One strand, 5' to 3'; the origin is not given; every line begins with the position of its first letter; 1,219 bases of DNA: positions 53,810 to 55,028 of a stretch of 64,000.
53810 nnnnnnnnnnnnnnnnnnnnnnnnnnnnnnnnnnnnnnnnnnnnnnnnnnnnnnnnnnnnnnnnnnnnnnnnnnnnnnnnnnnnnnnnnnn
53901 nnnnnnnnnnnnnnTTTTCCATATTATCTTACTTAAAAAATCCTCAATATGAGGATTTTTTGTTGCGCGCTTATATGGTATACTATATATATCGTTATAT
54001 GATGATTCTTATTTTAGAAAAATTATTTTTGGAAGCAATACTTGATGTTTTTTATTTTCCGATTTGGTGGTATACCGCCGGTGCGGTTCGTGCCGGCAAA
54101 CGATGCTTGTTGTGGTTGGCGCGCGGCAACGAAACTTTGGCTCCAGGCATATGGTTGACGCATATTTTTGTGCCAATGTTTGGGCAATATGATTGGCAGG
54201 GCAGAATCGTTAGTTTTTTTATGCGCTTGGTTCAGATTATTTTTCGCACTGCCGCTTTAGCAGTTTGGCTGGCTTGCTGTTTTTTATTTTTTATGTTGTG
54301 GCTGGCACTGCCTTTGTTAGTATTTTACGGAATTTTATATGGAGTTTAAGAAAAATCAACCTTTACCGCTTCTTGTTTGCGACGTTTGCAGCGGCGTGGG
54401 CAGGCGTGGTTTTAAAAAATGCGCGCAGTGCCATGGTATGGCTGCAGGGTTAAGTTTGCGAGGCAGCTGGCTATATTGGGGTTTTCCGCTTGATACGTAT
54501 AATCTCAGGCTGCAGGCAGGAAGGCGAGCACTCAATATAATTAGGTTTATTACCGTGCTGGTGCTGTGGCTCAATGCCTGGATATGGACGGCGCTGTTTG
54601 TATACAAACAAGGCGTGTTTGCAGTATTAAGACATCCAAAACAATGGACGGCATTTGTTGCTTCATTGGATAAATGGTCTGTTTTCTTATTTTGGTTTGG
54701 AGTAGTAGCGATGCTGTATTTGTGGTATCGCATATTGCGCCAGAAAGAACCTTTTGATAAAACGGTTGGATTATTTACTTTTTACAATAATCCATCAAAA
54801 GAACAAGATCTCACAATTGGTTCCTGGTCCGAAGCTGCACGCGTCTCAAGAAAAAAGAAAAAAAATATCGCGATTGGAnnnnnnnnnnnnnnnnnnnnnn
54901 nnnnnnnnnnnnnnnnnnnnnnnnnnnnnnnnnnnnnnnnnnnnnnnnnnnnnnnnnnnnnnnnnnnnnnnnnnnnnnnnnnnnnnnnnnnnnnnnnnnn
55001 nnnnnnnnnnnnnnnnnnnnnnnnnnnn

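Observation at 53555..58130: Remodelled dcw-type cluster: no ftsI/ftsW/mur ligases between ftsL-like and mraY-like genes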

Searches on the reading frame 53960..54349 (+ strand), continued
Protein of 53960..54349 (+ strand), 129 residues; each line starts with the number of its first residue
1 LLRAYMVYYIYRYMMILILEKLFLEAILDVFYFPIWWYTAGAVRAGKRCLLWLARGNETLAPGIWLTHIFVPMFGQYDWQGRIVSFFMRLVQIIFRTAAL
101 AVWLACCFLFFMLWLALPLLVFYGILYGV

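Call 90: find_encoding_contigs(protein=P0462, flank=10000, max_places=1)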
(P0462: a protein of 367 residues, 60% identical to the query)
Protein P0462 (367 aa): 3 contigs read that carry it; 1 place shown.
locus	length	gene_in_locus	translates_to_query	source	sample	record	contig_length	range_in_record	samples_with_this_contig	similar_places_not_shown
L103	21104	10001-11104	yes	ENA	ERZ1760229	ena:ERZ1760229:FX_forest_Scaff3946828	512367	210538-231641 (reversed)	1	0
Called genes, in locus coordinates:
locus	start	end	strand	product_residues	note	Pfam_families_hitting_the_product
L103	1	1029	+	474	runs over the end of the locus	PF02366:PMT, PF13231:PMT_2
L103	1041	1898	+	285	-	PF08003:Methyltransf_9 (weak), PF13489:Methyltransf_23, PF07021:MetW (weak), PF13649:Methyltransf_25, PF13847:Methyltransf_31, PF08241:Methyltransf_11, PF08242:Methyltransf_12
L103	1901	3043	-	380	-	PF13439:Glyco_transf_4, PF00534:Glycos_transf_1, PF13692:Glyco_trans_1_4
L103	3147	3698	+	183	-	PF08241:Methyltransf_11 (faint)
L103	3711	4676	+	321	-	PF00535:Glycos_transf_2, PF13641:Glyco_tranf_2_3, PF10111:Glyco_tranf_2_2 (weak), PF13632:Glyco_trans_2_3 (faint)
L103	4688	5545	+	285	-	PF00535:Glycos_transf_2, PF13641:Glyco_tranf_2_3, PF10111:Glyco_tranf_2_2 (faint), PF13632:Glyco_trans_2_3, PF02709:Glyco_transf_7C (weak), PF13506:Glyco_transf_21 (weak)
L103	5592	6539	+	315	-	PF01073:3Beta_HSD, PF01370:Epimerase, PF02719:Polysacc_synt_2 (faint), PF04321:RmlD_sub_bind, PF07993:NAD_binding_4 (faint), PF16363:GDP_Man_Dehyd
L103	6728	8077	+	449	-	PF03721:UDPG_MGDP_dh_N, PF00984:UDPG_MGDP_dh, PF03720:UDPG_MGDP_dh_C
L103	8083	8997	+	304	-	PF01073:3Beta_HSD, PF01370:Epimerase, PF02719:Polysacc_synt_2, PF04321:RmlD_sub_bind, PF07993:NAD_binding_4 (faint), PF13460:NAD_binding_10, PF16363:GDP_Man_Dehyd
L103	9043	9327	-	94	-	PF01016:Ribosomal_L27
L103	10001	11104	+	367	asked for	PF01098:FTSW_RODA_SPOVE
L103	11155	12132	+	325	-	PF01073:3Beta_HSD, PF01370:Epimerase, PF02719:Polysacc_synt_2, PF13460:NAD_binding_10 (weak), PF16363:GDP_Man_Dehyd, PF07993:NAD_binding_4 (faint), PF04321:RmlD_sub_bind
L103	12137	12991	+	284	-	PF01370:Epimerase, PF04321:RmlD_sub_bind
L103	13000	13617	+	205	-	PF01966:HD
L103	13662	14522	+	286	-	-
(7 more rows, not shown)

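Call 91: find_encoding_contigs(protein=P0458, flank=10000, max_places=1)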
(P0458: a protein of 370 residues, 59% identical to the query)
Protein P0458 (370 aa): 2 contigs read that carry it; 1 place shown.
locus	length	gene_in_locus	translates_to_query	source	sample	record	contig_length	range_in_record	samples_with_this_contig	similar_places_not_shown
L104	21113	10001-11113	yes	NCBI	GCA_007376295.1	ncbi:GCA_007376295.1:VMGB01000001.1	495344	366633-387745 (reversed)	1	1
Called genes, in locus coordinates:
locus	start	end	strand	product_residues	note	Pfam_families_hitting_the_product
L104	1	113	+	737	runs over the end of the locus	PF00535:Glycos_transf_2, PF13641:Glyco_tranf_2_3, PF02366:PMT (weak), PF13231:PMT_2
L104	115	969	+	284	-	PF13489:Methyltransf_23, PF07021:MetW (weak), PF13847:Methyltransf_31, PF08241:Methyltransf_11, PF08242:Methyltransf_12, PF13649:Methyltransf_25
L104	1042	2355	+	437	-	PF03721:UDPG_MGDP_dh_N, PF00984:UDPG_MGDP_dh, PF03720:UDPG_MGDP_dh_C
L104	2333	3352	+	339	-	PF01073:3Beta_HSD, PF01370:Epimerase, PF04321:RmlD_sub_bind, PF05368:NmrA, PF16363:GDP_Man_Dehyd, PF07993:NAD_binding_4 (faint), PF02719:Polysacc_synt_2 (weak)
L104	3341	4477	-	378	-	PF13439:Glyco_transf_4, PF00534:Glycos_transf_1, PF13692:Glyco_trans_1_4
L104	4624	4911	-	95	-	-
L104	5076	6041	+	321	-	PF00535:Glycos_transf_2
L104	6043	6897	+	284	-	PF00535:Glycos_transf_2, PF13641:Glyco_tranf_2_3, PF13506:Glyco_transf_21 (faint), PF10111:Glyco_tranf_2_2, PF02709:Glyco_transf_7C (weak), PF13632:Glyco_trans_2_3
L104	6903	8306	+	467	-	PF02737:3HCDH_N (weak), PF03721:UDPG_MGDP_dh_N, PF00984:UDPG_MGDP_dh, PF03720:UDPG_MGDP_dh_C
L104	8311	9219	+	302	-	PF01073:3Beta_HSD, PF01370:Epimerase, PF02719:Polysacc_synt_2, PF04321:RmlD_sub_bind, PF07993:NAD_binding_4 (faint), PF13460:NAD_binding_10, PF16363:GDP_Man_Dehyd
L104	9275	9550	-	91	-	PF01016:Ribosomal_L27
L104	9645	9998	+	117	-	-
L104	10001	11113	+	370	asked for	PF01098:FTSW_RODA_SPOVE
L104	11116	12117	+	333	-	PF01073:3Beta_HSD, PF01370:Epimerase, PF02719:Polysacc_synt_2, PF04321:RmlD_sub_bind, PF07993:NAD_binding_4, PF13460:NAD_binding_10 (weak), PF16363:GDP_Man_Dehyd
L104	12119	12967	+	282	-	PF01370:Epimerase, PF04321:RmlD_sub_bind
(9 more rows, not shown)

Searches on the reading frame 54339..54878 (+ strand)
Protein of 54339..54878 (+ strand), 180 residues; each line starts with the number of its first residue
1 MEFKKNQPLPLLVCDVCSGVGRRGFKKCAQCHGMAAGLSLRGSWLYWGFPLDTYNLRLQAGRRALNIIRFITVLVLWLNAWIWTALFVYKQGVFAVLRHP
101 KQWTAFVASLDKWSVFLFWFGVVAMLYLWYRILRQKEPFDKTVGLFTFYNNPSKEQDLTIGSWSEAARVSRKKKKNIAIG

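Call 36: search_protein_representatives(alignment_id=A2)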
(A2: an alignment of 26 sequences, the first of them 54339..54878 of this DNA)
Query: 26 sequences, 180 profile positions. Proteins with E-value up to 0.001 (for the whole library): 213; up to 1e-10: 104; up to 1e-30: 24. The best 150 are listed.
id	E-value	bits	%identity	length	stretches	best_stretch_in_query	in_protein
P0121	3.0e-64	232.4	-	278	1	1-179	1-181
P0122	9.0e-63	227.6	-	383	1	2-180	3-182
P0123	8.1e-58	211.4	-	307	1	1-179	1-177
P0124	1.3e-56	207.5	-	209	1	1-180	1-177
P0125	3.3e-53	196.4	-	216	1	1-179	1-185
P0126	9.1e-48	178.7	-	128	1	1-128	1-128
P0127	1.4e-47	178.1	-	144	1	2-139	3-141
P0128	3.8e-47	176.7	-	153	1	1-150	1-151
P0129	4.6e-46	173.1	-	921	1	1-180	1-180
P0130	1.1e-45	171.9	-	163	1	1-164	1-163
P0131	1.0e-42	162.2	-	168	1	1-168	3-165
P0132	3.7e-42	160.4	-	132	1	1-137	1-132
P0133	7.5e-42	159.4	-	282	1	1-179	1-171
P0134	2.7e-41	157.6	-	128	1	1-113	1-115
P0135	6.2e-41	156.4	-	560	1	34-180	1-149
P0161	4.0e-19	85.4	-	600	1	7-171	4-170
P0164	7.6e-19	84.5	-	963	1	7-179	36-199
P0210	3.3e-12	62.8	-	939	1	12-178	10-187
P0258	1.3e-08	51.2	-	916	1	1-178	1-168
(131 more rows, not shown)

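Call 38: find_encoding_contigs(protein=P0210, flank=8000, max_places=2)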
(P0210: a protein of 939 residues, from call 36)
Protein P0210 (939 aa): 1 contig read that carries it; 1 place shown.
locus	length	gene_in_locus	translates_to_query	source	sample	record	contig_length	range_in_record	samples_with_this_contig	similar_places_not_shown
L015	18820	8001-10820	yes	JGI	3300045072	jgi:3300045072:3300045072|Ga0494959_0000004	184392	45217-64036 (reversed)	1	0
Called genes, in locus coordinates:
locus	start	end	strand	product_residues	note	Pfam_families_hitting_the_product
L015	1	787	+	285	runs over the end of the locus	PF01026:TatD_DNase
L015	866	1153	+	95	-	-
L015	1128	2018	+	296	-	PF00119:ATP-synt_A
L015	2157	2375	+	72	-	PF00137:ATP-synt_C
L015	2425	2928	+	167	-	PF00430:ATP-synt_B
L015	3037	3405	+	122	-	PF00213:OSCP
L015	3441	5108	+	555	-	PF02874:ATP-synt_ab_N, PF00006:ATP-synt_ab, PF00306:ATP-synt_ab_C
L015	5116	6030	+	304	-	PF00231:ATP-synt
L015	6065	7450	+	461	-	PF02874:ATP-synt_ab_N, PF00006:ATP-synt_ab, PF22919:ATP-synt_VA_C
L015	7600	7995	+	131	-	-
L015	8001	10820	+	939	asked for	PF02861:Clp_N, PF13191:AAA_16 (weak), PF00004:AAA, PF17871:AAA_lid_9, PF07724:AAA_2, PF00004:AAA, PF07728:AAA_5, PF10431:ClpB_D2-small, +3 more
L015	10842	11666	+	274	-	-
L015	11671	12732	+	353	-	PF00953:Glycos_transf_4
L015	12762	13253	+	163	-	PF02643:DUF192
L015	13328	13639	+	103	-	-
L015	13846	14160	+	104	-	PF00829:Ribosomal_L21p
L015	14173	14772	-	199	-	PF21176:RecR_HhH, PF02132:RecR_ZnF (weak), PF13662:Toprim_4, PF21175:RecR_C (weak)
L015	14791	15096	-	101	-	PF02575:YbaB_DNA_bd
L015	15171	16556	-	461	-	PF00772:DnaB, PF03796:DnaB_C, PF13481:AAA_25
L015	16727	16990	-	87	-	-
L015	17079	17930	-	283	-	PF00763:THF_DHG_CYH, PF02882:THF_DHG_CYH_C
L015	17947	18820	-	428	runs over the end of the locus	PF00464:SHMT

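Call 39: find_encoding_contigs(protein=P0161, flank=8000, max_places=2)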
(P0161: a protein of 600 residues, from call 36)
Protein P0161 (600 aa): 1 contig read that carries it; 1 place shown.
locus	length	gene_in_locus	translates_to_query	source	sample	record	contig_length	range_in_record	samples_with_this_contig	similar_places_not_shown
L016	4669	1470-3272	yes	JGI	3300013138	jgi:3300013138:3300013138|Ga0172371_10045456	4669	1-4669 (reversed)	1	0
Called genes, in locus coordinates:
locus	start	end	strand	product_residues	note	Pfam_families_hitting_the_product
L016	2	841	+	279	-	?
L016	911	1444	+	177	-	PF02498:Bro-N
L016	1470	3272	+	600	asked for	PF02861:Clp_N (weak)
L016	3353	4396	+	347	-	PF00953:Glycos_transf_4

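Call 41: find_encoding_contigs(protein=P0164, flank=8000, max_places=2)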
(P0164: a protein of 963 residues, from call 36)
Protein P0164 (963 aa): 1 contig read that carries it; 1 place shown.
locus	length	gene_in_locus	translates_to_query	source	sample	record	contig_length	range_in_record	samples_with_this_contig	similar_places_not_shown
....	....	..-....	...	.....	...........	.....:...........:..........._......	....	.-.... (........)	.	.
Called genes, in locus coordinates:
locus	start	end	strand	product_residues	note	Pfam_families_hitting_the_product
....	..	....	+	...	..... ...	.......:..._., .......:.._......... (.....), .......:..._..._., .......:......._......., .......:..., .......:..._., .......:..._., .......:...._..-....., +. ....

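Call 42: find_encoding_contigs(protein=P0258, flank=8000, max_places=2)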
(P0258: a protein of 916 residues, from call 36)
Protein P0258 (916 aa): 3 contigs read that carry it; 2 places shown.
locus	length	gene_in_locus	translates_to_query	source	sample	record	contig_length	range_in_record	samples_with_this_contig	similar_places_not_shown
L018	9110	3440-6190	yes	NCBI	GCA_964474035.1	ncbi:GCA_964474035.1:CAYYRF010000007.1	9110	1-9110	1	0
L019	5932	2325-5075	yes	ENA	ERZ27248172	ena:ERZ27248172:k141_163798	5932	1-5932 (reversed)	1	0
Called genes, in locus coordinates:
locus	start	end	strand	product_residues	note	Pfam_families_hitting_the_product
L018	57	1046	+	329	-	PF03690:MYG1_exonuc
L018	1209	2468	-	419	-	PF01368:DHH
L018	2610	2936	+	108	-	-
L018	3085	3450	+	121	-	-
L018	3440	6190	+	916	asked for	PF02861:Clp_N, PF23569:NBD_SMAX1 (weak), PF00004:AAA (weak), PF17871:AAA_lid_9, PF00004:AAA, PF07724:AAA_2, PF07728:AAA_5, PF10431:ClpB_D2-small, +2 more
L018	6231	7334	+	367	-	PF00953:Glycos_transf_4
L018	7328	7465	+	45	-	-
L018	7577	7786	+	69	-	PF02643:DUF192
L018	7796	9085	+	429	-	PF01336:tRNA_anti-codon, PF00152:tRNA-synt_2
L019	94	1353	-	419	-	PF01368:DHH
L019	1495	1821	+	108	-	-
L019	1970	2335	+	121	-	-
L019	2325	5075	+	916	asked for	PF02861:Clp_N, PF23569:NBD_SMAX1 (weak), PF00004:AAA (weak), PF17871:AAA_lid_9, PF00004:AAA, PF07724:AAA_2, PF07728:AAA_5, PF10431:ClpB_D2-small, +2 more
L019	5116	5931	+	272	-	?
